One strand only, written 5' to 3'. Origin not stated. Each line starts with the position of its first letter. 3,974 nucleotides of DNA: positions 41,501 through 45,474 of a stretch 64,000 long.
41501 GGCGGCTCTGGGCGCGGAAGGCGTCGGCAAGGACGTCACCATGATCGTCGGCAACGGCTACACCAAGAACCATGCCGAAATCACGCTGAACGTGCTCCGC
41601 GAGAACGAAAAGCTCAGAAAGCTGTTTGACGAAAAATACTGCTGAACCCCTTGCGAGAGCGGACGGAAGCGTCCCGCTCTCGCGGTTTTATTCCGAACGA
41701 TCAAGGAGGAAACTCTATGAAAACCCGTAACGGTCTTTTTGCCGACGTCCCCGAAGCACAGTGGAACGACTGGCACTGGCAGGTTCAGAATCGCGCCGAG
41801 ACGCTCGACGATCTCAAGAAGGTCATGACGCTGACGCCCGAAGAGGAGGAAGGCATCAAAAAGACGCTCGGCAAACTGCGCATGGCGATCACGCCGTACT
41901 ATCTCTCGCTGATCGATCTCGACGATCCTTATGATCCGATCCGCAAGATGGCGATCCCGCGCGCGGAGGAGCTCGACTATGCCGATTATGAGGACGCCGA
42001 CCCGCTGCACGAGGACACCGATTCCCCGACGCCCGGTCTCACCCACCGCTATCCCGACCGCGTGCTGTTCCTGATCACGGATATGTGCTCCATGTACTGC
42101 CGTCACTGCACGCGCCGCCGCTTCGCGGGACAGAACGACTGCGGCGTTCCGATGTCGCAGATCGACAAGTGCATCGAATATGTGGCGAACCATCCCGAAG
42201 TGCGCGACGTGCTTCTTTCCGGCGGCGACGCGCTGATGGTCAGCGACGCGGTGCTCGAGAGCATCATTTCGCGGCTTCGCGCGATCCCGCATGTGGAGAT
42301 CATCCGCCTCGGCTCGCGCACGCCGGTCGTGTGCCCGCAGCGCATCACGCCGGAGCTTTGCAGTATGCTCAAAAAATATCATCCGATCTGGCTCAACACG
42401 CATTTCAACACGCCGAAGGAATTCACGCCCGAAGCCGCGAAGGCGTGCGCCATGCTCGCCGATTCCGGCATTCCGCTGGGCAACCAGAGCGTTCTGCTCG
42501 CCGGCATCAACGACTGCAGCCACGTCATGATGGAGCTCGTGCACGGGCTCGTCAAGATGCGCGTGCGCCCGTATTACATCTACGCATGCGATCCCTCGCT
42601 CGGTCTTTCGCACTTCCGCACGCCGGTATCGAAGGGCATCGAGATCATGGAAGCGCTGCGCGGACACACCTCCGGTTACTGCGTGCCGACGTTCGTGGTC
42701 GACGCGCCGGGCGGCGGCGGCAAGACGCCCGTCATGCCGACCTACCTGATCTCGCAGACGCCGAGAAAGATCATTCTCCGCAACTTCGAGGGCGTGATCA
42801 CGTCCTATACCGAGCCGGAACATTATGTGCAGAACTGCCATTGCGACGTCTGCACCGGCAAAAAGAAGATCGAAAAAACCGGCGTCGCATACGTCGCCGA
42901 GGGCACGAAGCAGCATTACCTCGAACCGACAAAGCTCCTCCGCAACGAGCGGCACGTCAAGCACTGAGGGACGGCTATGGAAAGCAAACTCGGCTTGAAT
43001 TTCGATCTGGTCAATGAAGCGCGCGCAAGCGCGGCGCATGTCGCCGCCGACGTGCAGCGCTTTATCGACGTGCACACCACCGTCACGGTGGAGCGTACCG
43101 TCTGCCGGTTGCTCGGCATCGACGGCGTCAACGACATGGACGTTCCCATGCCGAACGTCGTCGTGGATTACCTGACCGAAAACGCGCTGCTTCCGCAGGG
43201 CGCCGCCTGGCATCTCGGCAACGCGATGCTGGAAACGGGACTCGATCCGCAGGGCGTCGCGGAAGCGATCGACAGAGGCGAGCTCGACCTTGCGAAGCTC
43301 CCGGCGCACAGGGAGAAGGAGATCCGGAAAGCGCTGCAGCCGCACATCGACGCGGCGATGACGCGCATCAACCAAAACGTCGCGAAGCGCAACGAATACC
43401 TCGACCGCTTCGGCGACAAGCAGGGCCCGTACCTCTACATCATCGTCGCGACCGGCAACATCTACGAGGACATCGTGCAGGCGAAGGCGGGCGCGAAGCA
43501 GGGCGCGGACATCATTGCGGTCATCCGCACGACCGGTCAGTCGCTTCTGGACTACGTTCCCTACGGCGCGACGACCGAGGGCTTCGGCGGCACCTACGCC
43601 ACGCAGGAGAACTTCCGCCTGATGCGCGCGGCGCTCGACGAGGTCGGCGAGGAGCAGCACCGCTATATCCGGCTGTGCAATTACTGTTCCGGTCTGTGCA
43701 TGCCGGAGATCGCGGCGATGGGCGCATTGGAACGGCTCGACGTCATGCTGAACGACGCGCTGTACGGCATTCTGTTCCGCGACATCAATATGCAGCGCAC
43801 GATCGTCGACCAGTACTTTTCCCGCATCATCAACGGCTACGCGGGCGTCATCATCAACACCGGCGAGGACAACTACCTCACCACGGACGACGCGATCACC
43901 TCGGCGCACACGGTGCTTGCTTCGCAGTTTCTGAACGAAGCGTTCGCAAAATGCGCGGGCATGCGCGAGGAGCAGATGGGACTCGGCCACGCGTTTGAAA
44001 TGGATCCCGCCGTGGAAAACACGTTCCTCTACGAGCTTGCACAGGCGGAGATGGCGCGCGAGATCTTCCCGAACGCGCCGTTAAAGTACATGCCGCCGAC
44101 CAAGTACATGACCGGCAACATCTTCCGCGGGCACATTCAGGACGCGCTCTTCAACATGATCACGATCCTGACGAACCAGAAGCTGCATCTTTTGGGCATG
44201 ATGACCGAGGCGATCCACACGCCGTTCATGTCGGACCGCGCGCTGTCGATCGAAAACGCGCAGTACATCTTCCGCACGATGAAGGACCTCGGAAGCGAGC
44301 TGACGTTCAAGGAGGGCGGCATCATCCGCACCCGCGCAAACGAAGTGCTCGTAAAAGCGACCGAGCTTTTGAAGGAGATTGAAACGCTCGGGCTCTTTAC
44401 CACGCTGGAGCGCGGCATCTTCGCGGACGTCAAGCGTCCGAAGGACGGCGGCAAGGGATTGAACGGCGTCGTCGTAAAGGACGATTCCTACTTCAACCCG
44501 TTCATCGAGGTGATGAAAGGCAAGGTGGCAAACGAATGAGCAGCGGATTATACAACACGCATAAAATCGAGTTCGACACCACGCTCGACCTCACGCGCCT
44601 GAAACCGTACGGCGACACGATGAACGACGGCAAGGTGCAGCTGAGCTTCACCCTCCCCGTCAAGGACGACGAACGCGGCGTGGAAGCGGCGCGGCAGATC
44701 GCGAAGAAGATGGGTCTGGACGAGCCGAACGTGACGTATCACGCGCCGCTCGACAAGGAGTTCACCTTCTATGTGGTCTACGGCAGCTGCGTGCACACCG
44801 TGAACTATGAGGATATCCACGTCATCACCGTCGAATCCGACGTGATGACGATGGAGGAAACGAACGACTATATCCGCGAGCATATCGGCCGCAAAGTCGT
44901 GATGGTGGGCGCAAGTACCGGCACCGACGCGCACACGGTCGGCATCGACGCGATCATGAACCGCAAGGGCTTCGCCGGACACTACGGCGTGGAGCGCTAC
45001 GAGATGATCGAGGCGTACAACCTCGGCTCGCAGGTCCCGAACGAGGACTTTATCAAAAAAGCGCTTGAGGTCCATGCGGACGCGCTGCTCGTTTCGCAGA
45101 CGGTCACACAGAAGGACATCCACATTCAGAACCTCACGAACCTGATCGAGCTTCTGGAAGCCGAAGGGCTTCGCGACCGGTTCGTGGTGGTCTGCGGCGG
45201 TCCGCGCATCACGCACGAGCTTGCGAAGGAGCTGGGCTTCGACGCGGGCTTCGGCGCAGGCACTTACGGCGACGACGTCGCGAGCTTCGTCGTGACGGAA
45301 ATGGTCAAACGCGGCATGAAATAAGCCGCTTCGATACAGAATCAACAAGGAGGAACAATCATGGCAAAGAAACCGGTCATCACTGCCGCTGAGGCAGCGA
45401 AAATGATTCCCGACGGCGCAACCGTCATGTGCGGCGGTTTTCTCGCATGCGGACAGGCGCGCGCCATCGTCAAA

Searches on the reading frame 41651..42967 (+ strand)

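Call 49: search_protein_families(library=pfam, proteins=[window:41651-42967:+], max_evalue=0.00001)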
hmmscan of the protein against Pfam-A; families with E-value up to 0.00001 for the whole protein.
window:41651-42967:+ (438 aa): 2 families
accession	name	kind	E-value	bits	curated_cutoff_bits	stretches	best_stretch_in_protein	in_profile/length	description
PF12544.13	LAM_C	-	9.3e-38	129.7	26.7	1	333-436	1-108/127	Lysine-2,3-aminomutase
PF04055.27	Radical_SAM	-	7.9e-09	36.3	29.5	1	142-290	3-158/166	Radical SAM superfamily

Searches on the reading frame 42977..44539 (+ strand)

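Call 49: search_protein_families(library=pfam, proteins=[window:42977-44539:+], max_evalue=0.00001)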
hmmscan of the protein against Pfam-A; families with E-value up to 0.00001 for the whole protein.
window:42977-44539:+ (520 aa): 1 family
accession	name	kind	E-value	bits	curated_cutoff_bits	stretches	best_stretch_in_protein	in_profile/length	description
PF09043.17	Lys-AminoMut_A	-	7.1e-271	899.4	25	1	5-512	1-508/508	D-Lysine 5,6-aminomutase TIM-barrel domain of alpha subunit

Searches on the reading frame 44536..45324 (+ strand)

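Call 49: search_protein_families(library=pfam, proteins=[window:44536-45324:+], max_evalue=0.00001)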
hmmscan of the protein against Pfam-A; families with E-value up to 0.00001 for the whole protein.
window:44536-45324:+ (262 aa): 2 families
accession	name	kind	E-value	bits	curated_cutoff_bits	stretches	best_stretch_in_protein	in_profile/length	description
PF16554.10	OAM_dimer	-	1.9e-34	118.4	25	1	22-97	2-77/78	Dimerisation domain of d-ornithine 4,5-aminomutase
PF02310.24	B12-binding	-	1.6e-12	47.7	32.1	1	123-244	3-115/121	B12 binding domain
